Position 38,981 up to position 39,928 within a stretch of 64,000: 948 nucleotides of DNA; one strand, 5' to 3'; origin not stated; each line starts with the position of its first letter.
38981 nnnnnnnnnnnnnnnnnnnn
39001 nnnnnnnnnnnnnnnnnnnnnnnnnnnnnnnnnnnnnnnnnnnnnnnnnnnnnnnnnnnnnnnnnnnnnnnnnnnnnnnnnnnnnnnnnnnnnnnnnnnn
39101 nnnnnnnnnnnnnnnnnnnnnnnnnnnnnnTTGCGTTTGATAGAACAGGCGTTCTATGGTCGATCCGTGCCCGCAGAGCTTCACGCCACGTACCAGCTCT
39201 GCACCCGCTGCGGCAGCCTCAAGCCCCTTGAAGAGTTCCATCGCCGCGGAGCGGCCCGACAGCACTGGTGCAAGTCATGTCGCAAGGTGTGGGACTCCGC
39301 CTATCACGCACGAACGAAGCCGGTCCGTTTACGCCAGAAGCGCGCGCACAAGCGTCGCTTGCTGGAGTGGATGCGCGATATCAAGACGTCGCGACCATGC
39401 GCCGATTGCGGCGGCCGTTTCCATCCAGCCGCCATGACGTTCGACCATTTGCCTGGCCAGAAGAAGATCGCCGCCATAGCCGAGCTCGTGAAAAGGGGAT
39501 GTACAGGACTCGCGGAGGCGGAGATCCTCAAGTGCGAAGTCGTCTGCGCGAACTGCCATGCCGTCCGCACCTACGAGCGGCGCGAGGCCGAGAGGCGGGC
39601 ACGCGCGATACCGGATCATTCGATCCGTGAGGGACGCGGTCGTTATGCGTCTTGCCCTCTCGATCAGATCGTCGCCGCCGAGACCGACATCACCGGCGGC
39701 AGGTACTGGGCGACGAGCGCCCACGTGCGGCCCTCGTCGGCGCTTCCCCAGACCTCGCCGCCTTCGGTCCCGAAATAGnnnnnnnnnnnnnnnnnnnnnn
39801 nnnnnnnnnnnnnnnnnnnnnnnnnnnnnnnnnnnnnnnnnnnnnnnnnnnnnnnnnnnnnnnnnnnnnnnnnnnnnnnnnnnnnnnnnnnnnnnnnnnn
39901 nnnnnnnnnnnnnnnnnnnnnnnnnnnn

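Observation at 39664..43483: Operon with a ThiS/MoaD-like ubiquitin-fold domain fused to a family III CoA-transferase, plus a free MoaD-like protein ending GlyGly-Asp, a PfkB kinase and a BNR-repeat protein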

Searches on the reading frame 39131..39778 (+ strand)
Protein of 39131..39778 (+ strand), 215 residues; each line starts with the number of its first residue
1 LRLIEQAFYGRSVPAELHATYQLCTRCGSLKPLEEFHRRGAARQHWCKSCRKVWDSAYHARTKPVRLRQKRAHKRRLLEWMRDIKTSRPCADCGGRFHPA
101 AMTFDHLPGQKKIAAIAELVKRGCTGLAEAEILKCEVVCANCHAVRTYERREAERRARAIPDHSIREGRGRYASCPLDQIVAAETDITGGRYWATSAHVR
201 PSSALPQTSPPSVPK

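Call 28: search_protein_families(library=pfam, proteins=[window:39131-39778:+], max_evalue=0.001)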
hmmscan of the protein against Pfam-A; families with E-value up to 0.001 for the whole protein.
window:39131-39778:+ (215 aa): 0 families

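Call 86: search_protein_families(library=padloc, proteins=[window:39131-39778:+], max_evalue=0.01)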
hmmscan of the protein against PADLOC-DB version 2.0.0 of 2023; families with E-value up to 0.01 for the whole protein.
window:39131-39778:+ (215 aa): 0 families

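Call 87: search_protein_families(library=ncbifam, proteins=[window:39131-39778:+], max_evalue=0.001)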
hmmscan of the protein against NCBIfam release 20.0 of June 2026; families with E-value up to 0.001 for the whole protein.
window:39131-39778:+ (215 aa): 0 families
